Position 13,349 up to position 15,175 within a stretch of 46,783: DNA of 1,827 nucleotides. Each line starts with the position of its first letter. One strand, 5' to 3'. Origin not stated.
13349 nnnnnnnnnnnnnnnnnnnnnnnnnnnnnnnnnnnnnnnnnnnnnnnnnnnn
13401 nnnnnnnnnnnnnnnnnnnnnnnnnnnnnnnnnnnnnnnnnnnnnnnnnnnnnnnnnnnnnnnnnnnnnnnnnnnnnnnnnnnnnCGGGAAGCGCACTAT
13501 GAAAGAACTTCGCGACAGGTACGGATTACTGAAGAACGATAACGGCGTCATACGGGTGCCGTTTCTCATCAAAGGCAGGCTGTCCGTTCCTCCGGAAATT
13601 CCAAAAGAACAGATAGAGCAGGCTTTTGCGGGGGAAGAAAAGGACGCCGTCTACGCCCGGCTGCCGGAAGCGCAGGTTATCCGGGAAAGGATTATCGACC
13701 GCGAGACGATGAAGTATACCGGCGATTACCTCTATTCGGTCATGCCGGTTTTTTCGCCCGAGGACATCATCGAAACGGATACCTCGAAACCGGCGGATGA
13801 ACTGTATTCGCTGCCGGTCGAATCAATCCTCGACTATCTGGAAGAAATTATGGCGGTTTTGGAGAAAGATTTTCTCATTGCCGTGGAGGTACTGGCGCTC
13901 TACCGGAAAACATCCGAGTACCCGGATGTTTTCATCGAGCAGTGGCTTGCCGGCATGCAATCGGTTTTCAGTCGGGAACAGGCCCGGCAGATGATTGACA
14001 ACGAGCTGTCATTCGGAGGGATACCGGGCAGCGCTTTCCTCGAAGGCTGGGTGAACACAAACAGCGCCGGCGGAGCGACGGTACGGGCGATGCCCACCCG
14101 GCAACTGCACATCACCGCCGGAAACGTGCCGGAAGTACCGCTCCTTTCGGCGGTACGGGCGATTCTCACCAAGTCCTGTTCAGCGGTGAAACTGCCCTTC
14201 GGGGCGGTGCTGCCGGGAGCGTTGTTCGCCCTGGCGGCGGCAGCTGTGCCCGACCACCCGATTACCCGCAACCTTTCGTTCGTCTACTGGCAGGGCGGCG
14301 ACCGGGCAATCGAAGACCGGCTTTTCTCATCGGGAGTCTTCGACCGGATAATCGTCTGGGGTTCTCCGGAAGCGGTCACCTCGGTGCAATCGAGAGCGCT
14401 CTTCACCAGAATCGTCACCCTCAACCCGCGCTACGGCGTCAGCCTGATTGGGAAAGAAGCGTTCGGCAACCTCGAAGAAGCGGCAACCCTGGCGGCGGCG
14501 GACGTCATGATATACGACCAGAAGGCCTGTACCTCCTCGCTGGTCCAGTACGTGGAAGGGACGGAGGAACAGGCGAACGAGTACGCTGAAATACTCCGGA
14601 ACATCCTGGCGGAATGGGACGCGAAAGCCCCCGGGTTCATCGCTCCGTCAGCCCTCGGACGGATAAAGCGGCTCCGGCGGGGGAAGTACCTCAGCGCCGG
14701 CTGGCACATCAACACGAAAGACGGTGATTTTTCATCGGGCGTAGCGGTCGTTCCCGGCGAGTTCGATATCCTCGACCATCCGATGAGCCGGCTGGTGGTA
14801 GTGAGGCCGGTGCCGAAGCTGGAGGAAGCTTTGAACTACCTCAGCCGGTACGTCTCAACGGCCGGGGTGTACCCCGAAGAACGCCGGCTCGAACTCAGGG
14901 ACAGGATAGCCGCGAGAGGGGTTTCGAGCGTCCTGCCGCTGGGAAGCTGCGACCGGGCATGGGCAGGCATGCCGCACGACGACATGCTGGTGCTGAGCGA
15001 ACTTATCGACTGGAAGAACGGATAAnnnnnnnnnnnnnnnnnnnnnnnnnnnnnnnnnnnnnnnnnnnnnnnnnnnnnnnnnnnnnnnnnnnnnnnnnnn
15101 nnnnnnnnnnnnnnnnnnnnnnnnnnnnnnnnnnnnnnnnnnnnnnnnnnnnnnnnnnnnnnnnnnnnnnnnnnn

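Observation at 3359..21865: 18-gene co-directional envelope supercluster: 10 lipoproteins and 5 membrane proteins in paralogous families, with LuxE/LuxC in the middle and lgt at the end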

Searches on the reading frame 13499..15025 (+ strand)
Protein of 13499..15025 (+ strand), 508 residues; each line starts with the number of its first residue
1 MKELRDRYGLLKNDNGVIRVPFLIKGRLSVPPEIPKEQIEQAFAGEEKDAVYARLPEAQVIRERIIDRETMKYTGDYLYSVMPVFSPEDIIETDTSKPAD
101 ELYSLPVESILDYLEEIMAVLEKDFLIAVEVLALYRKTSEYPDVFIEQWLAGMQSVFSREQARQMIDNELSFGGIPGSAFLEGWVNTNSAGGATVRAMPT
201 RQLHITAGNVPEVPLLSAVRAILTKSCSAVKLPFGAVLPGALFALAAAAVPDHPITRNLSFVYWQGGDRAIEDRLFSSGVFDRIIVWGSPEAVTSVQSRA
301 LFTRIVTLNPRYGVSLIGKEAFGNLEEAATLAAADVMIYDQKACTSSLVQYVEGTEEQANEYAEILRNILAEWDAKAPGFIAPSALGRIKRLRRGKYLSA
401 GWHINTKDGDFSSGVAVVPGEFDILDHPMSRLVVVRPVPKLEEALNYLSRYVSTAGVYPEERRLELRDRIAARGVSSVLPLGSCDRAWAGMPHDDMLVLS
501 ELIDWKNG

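Call 4: search_protein_families(library=pfam, proteins=[window:13499-15025:+], max_evalue=0.01)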
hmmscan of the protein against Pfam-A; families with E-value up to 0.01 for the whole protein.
window:13499-15025:+ (508 aa): 1 family
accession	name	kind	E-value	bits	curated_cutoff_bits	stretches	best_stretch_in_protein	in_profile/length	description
PF05893.19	LuxC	-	3.8e-44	151.6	21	1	105-504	4-400/401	Acyl-CoA reductase (LuxC)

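Call 12: find_encoding_contigs(protein=window:13499-15025:+, flank=10000, max_places=6)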
Protein window:13499-15025:+ (508 aa): no gene with exactly this product is on record in the collection.

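Call 13: find_homologous_proteins(query=window:13499-15025:+, max_evalue=0.00001)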
Query window:13499-15025:+ (508 aa): 581 proteins with E <= 0.00001 among 8000 candidates; the best 120 are listed.
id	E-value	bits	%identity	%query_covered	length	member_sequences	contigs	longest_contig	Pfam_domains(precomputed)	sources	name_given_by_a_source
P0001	2.8e-264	895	78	100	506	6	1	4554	PF05893.20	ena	-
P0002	1.7e-258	876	76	100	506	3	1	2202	PF05893.20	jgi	jgi:hypothetical protein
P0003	3.5e-217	740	62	100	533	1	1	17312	PF05893.20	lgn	-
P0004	5.2e-214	730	63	100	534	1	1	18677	PF05893.20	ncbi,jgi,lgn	-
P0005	4.1e-213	727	62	100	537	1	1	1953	PF05893.20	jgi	-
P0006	8.9e-212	722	62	100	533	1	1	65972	PF05893.20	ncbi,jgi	-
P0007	1.8e-211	721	63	100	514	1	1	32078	PF05893.20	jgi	jgi:hypothetical protein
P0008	4.0e-211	720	62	100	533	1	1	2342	PF05893.20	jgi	-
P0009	5.4e-210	716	63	100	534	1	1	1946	PF05893.20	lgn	-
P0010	1.1e-209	715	61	100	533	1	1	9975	PF05893.20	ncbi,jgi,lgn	-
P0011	1.5e-209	715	61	100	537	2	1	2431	PF05893.20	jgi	-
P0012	1.8e-209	715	60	100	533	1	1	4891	PF05893.20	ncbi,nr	ncbi:MAG: acyl-CoA reductase [Dehalococcoidales bacterium]|nr:acyl-CoA reductase [Dehalococcoidales 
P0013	8.9e-209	712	62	100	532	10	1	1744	PF05893.20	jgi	-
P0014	1.1e-208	712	63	100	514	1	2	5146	PF05893.20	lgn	-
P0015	2.0e-208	711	56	100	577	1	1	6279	PF05893.20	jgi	-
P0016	4.0e-208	710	61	100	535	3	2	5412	PF05893.20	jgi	jgi:hypothetical protein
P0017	5.4e-208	710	61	100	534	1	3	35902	PF05893.20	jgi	-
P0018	2.1e-207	708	61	100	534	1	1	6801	PF05893.20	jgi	-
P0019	1.9e-205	701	60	100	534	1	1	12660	PF05893.20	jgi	-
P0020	2.0e-205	701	61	99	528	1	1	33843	PF05893.20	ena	-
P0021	8.6e-205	699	60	100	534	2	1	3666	PF05893.20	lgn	-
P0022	5.0e-204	697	60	100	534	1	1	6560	PF05893.20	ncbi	-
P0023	6.9e-204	696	62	100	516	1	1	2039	PF05893.20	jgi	-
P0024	8.3e-204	696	60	100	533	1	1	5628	PF05893.20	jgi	jgi:hypothetical protein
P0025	1.2e-203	696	62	100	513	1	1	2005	PF05893.20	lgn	-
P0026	1.5e-203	695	60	100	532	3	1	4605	PF05893.20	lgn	-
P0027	6.1e-203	693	59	100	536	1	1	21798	PF05893.20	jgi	jgi:hypothetical protein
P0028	5.1e-202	690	61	98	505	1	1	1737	PF05893.20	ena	-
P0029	5.6e-202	690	60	100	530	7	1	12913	PF05893.20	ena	-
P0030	7.7e-202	690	59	100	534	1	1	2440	PF05893.20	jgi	jgi:hypothetical protein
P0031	4.4e-198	677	58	100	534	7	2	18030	PF05893.20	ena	-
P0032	9.8e-198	676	59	100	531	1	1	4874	PF05893.20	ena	-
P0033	2.4e-197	675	59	100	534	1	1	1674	PF05893.20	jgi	jgi:hypothetical protein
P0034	1.6e-196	672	59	100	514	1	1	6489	PF05893.20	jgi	jgi:hypothetical protein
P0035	7.4e-196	670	55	100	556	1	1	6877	PF05893.20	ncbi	-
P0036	1.8e-195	669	61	100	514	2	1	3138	PF05893.20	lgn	-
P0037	3.1e-195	668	58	98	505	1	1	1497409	PF05893.20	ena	-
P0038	3.5e-195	668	58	99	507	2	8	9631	PF05893.20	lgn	-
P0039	8.3e-195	666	58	100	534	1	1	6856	PF05893.20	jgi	-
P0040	1.1e-194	666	57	98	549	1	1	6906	PF05893.20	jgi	jgi:hypothetical protein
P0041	1.6e-193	662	59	97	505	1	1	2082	PF05893.20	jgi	jgi:hypothetical protein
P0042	2.3e-193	662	59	98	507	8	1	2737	PF05893.20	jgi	-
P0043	3.9e-193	661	57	99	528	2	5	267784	PF05893.20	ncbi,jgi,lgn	jgi:hypothetical protein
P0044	5.6e-193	660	57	98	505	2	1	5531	PF05893.20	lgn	-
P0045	6.1e-193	660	58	98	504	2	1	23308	PF05893.20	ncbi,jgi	jgi:hypothetical protein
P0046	1.5e-192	659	58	99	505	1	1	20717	PF05893.20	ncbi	-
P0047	1.9e-192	659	58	97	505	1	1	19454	PF05893.20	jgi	jgi:hypothetical protein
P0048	2.3e-192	658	58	99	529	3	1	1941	PF05893.20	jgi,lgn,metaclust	metaclust:\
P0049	2.5e-192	658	58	97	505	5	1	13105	PF05893.20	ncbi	-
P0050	3.1e-192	658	57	100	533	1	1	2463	PF05893.20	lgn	-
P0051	3.1e-192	658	58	98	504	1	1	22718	PF05893.20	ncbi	-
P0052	4.0e-192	657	56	100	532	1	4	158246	PF05893.20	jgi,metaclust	metaclust:\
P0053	7.2e-192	657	58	98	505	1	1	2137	PF05893.20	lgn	-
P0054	8.1e-192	656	56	100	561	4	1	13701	PF05893.20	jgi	jgi:hypothetical protein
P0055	9.5e-192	656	59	98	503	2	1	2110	PF05893.20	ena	-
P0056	1.1e-191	656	57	97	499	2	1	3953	PF05893.20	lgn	-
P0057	1.5e-191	656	57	100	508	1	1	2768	PF05893.20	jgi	jgi:hypothetical protein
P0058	1.7e-191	655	60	94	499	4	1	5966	PF05893.20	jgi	jgi:hypothetical protein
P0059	6.0e-191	654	58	100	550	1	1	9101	PF05893.20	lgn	-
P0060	9.6e-191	653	56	99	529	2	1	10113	PF05893.20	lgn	-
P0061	3.3e-190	651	57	98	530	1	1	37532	PF05893.20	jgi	jgi:hypothetical protein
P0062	5.1e-190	651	57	100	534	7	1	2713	PF05893.20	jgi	-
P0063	6.7e-190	650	57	98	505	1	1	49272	PF05893.20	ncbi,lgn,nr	ncbi:MAG: acyl-CoA reductase [Dehalococcoidales bacterium]|nr:acyl-CoA reductase [Dehalococcoidales 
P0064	7.6e-190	650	57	98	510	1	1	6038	PF05893.20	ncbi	-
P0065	2.0e-188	645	55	100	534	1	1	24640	PF05893.20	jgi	jgi:hypothetical protein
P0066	2.3e-188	645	57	100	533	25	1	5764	PF05893.20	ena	-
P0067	5.7e-188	644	57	98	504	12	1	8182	PF05893.20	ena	-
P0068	1.2e-187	643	57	100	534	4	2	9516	PF05893.20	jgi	jgi:hypothetical protein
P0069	1.5e-187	642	57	99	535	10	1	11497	PF05893.20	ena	-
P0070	1.8e-187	642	55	100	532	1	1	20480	PF05893.20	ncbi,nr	ncbi:MAG: hypothetical protein JW954_07535 [Dehalococcoidaceae bacterium]|nr:hypothetical protein [D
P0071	2.8e-187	642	56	97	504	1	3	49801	PF05893.20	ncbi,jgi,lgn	jgi:hypothetical protein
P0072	3.0e-187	641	56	100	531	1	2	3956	PF05893.20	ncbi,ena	-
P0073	4.9e-187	641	56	100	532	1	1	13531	PF05893.20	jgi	jgi:hypothetical protein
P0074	9.3e-186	636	55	99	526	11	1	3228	PF05893.20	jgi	jgi:hypothetical protein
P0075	4.6e-185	634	57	100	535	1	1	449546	PF05893.20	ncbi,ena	-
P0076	3.1e-184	631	56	99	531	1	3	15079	PF05893.20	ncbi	-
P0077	3.4e-184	631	57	100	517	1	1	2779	PF05893.20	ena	-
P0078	3.6e-184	631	55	100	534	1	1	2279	PF05893.20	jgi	jgi:hypothetical protein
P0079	7.1e-184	630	55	100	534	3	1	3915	PF05893.20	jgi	-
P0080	1.0e-183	630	57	99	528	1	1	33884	PF05893.20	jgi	jgi:hypothetical protein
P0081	1.1e-183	630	56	98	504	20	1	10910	PF05893.20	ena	-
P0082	1.5e-183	629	57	100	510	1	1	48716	PF05893.20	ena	-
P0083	2.8e-183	628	56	98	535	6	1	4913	PF05893.20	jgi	jgi:hypothetical protein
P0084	3.3e-183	628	53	100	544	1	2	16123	PF05893.20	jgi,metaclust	metaclust:\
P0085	6.8e-183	627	54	100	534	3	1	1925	PF05893.20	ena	-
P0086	7.8e-183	627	55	100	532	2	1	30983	PF05893.20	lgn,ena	-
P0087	1.1e-182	626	57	96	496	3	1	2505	PF05893.20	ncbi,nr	ncbi:MAG TPA: hypothetical protein DCR71_00360, partial [Dehalococcoidia bacterium]|nr:hypothetical 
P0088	1.1e-182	626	57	100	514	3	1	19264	PF05893.20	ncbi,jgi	jgi:hypothetical protein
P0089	1.2e-182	626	55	100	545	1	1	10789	PF05893.20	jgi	jgi:hypothetical protein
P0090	1.2e-182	626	57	100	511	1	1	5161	PF05893.20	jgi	jgi:hypothetical protein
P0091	1.9e-182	626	55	100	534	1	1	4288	PF05893.20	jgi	jgi:hypothetical protein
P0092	2.1e-182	625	55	100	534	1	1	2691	PF05893.20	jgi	jgi:hypothetical protein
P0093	2.9e-182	625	62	86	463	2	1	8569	PF05893.20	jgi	-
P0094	3.4e-182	625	56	97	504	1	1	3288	PF05893.20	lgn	-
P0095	4.3e-182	624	54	100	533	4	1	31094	PF05893.20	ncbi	-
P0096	5.2e-182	624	56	98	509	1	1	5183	PF05893.20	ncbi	-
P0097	8.6e-182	623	55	100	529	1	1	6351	PF05893.20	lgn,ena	-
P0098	2.4e-181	622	54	100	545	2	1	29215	PF05893.20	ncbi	-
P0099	4.3e-181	621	55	98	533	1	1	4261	PF05893.20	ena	-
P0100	6.7e-181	620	54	100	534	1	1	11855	PF05893.20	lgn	-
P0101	1.1e-180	620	54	100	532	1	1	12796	PF05893.20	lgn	-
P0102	1.2e-180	620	54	100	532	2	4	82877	PF05893.20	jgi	-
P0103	1.5e-180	619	55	100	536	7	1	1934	PF05893.20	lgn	-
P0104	2.0e-180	619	53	100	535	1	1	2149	PF05893.20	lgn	-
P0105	3.9e-180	618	53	100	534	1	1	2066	PF05893.20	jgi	jgi:hypothetical protein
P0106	9.9e-180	617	53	100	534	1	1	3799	PF05893.20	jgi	jgi:hypothetical protein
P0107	3.7e-179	615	55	100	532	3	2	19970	PF05893.20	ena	-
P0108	4.9e-179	614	55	100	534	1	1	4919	PF05893.20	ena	-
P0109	4.9e-179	614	54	100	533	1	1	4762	PF05893.20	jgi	jgi:hypothetical protein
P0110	1.2e-178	613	52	98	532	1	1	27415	PF05893.20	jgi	jgi:hypothetical protein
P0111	2.7e-178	612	53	100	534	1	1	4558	PF05893.20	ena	-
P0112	5.9e-178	611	56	99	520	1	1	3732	PF05893.20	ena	-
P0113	6.2e-178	611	55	100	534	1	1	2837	PF05893.20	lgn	-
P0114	9.4e-178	610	55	100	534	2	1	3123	PF05893.20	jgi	jgi:hypothetical protein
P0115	1.7e-177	609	54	100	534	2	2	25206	PF05893.20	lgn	-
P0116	2.6e-177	609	55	100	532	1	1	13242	PF05893.20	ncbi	-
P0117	2.8e-177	609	54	100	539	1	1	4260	PF05893.20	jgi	jgi:hypothetical protein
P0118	4.7e-177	608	52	100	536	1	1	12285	PF05893.20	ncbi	-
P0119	6.5e-177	607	52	100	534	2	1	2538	PF05893.20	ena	-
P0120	8.0e-177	607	54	99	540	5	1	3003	PF05893.20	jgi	jgi:hypothetical protein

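Call 15: find_encoding_contigs(protein=P0006, flank=10000, max_places=2)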
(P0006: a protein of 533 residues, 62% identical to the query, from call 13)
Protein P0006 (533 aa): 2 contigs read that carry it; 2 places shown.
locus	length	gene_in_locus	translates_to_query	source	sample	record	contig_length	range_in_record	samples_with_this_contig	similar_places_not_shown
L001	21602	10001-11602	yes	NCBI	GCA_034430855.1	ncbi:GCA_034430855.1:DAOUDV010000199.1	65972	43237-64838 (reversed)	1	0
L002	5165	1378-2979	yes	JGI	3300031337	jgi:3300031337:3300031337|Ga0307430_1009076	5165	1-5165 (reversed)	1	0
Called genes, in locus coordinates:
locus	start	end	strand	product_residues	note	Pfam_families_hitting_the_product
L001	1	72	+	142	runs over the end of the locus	-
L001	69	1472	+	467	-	-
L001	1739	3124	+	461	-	-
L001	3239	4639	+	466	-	-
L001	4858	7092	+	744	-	PF07494:Reg_prop (weak)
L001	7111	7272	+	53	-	-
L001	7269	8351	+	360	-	PF00079:Serpin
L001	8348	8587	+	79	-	PF00079:Serpin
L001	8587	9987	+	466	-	PF04443:LuxE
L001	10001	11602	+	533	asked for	PF05893:LuxC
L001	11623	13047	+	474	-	PF27293:AF_1575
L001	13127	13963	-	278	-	PF04072:LCM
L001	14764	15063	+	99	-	PF13451:zf_Tbcl, PF23477:zf_Tbcl_2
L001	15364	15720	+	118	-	PF00076:RRM_1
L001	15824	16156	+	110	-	PF00076:RRM_1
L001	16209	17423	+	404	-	PF00270:DEAD, PF04851:ResIII, PF00271:Helicase_C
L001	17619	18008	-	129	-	PF00072:Response_reg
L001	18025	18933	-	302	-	PF02219:MTHFR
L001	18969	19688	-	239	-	PF12225:DUF5981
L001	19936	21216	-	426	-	PF00083:Sugar_tr (faint), PF07690:MFS_1, PF11700:ATG22 (weak), PF07690:MFS_1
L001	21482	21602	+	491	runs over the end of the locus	-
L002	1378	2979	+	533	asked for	PF05893:LuxC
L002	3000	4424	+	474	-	PF27293:AF_1575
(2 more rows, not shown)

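Call 16: find_encoding_contigs(protein=P0037, flank=10000, max_places=2)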
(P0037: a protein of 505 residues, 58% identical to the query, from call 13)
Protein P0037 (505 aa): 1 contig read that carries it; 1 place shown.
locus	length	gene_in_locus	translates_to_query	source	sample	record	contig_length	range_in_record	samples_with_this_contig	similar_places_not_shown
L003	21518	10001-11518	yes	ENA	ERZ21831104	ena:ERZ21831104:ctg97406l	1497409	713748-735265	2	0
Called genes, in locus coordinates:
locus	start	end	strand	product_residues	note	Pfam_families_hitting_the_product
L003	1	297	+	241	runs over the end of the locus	PF00072:Response_reg, PF00196:GerE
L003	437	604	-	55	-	-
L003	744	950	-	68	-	PF07311:Dodecin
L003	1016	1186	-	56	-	-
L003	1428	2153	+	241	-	PF00072:Response_reg, PF00196:GerE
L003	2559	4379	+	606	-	PF00149:Metallophos (faint)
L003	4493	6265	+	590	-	PF05192:MutS_III, PF00488:MutS_V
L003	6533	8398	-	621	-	-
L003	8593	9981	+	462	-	PF04443:LuxE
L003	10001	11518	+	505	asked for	PF05893:LuxC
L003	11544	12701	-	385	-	PF14082:SduA_C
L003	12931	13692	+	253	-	PF18761:Heliorhodopsin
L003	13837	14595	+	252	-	PF27246:MJ1433_N, PF27232:MJ1433_C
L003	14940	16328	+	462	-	PF18073:Zn_ribbon_LapB, PF13481:AAA_25, PF03796:DnaB_C (weak), PF06745:ATPase, PF13401:AAA_22 (weak), PF25199:nSTAND_NTPase5 (weak), PF06745:ATPase (weak), PF13541:ChlI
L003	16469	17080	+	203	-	PF01936:NYN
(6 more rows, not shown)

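Call 18: find_related_loci(query=A1, collection=genome_contigs, flank=10000)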
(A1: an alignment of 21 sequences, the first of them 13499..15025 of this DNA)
Query A1 (508 aa) in genome_contigs; peptide patterns used: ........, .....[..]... (x = any residue, [..] = any of these).
246 stretches matched a pattern; 186 encode a relative of the query (tblastn E <= 1e-3); the best 80 are kept; 80 distinct loci.
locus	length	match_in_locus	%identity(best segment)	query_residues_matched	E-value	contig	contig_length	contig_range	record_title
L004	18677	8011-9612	63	1-508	0e+0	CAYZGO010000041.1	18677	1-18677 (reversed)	MAG TPA_asm: uncultured Anaerolineales bacterium isolate binchicken_co100_350 genome assembly, contig: NODE_4581_length_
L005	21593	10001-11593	62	1-507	0e+0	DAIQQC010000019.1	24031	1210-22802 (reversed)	MAG TPA_asm: Dehalococcoidales bacterium isolate CTOTU25594 NODE_525_length_24031_cov_10.165040, whole genome shotgun se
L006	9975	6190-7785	61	1-507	0e+0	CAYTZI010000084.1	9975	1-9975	MAG TPA_asm: uncultured Dehalococcoidaceae bacterium isolate binchicken_co89_628 genome assembly, contig: NODE_13736_len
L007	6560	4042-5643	59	1-508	0e+0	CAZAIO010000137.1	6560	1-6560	MAG TPA_asm: uncultured Dehalococcoidales bacterium isolate binchicken_co129_861 genome assembly, contig: NODE_40145_len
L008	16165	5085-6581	58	11-508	0e+0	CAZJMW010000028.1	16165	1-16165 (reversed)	MAG TPA_asm: uncultured Dehalococcoidales bacterium isolate binchicken_co43_116 genome assembly, contig: NODE_6462_lengt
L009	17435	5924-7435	58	6-508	0e+0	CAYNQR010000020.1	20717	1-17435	MAG TPA_asm: uncultured Dehalococcoidales bacterium isolate binchicken_co43_317 genome assembly, contig: NODE_4515_lengt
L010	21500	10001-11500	57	10-508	0e+0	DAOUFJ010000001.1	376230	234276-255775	MAG TPA_asm: Dehalococcoidales bacterium isolate R103_7 k99_1611, whole genome shotgun sequence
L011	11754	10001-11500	58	10-508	0e+0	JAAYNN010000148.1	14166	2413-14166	MAG: Dehalococcoidales bacterium isolate AS21ysBPME_190 172875_AS21, whole genome shotgun sequence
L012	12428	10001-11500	57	10-508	0e+0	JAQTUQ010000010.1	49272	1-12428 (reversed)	MAG: Dehalococcoidales bacterium isolate STB_68 NODE_1433_length_49272_cov_4.507864_Sandtown_B, whole genome shotgun seq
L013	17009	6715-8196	58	15-508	0e+0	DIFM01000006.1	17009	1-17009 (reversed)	MAG TPA_asm: Dehalococcoidia bacterium UBA5748 UBA5748_contig_26683, whole genome shotgun sequence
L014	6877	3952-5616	55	1-507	0e+0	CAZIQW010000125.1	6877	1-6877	MAG TPA_asm: uncultured Dehalococcoidales bacterium isolate binchicken_co43_303 genome assembly, contig: NODE_19261_leng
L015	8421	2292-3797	55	6-506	0e+0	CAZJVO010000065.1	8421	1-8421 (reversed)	MAG TPA_asm: uncultured Dehalococcoidales bacterium isolate SRP239243_co2_209 genome assembly, contig: NODE_14900_length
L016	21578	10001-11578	57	1-507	0e+0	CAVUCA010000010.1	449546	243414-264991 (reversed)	MAG: uncultured Chloroflexia bacterium isolate MFD00905.bin.2.93 genome assembly, contig: contig_7397, whole genome shot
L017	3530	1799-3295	56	10-508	0e+0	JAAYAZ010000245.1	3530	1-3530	MAG: Dehalococcoidales bacterium isolate AS06rmzACSIP_226 699809_AS06, whole genome shotgun sequence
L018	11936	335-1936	55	1-508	0e+0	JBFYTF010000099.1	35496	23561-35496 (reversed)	MAG: Anaerolineae bacterium isolate PPR_0259 PPR_0259._bin.108.fa_k121_4849690, whole genome shotgun sequence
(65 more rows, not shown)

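Call 20: find_encoding_contigs(protein=P0001, flank=10000, max_places=3)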
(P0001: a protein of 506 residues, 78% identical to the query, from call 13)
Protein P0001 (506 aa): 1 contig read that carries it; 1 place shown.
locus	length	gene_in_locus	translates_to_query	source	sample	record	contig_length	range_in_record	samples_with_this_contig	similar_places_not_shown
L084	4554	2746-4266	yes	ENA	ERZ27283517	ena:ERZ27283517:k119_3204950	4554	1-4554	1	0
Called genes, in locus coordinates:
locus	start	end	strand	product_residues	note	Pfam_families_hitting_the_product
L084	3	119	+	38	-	?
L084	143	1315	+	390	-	-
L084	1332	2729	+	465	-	PF04443:LuxE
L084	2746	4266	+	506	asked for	PF05893:LuxC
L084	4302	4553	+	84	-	?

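Call 21: find_encoding_contigs(protein=P0007, flank=10000, max_places=3)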
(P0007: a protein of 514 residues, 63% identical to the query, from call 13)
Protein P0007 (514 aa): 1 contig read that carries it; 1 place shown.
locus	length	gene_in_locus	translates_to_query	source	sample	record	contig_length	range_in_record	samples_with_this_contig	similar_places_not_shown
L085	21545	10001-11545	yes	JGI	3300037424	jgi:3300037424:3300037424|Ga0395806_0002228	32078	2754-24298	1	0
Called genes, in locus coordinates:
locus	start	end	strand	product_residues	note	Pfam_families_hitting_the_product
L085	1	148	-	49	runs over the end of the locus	PF09851:SHOCT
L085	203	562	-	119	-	PF09851:SHOCT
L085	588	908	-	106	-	PF02635:DsrE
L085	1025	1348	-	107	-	PF12840:HTH_20, PF01022:HTH_5, PF13412:HTH_24 (weak)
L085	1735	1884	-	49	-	-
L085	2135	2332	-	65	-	-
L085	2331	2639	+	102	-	-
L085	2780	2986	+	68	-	PF06386:GvpL_GvpF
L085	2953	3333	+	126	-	-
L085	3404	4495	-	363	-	PF12837:Fer4_6 (faint), PF00037:Fer4 (weak), PF13237:Fer4_10 (weak), PF14697:Fer4_21 (weak), PF12838:Fer4_7, PF13187:Fer4_9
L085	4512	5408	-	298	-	PF12911:OppC_N, PF00528:BPD_transp_1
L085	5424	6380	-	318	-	PF19300:BPD_transp_1_N, PF00528:BPD_transp_1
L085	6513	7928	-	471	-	PF00496:SBP_bac_5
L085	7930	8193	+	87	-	-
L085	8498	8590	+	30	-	-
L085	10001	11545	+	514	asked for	PF05893:LuxC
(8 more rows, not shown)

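Call 22: find_related_loci(query=window:13499-15025:+, collection=metagenome_contigs, flank=10000)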
Query window:13499-15025:+ (508 aa) in metagenome_contigs; peptide patterns used: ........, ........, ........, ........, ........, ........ (x = any residue, [..] = any of these).
198 stretches matched a pattern; 3 encode a relative of the query (tblastn E <= 1e-3); 3 distinct loci.
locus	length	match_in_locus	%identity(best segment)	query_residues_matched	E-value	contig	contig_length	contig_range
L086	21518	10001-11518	79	1-508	0e+0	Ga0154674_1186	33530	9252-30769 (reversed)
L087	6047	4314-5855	60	1-508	0e+0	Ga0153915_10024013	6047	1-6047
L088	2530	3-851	66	228-508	1e-124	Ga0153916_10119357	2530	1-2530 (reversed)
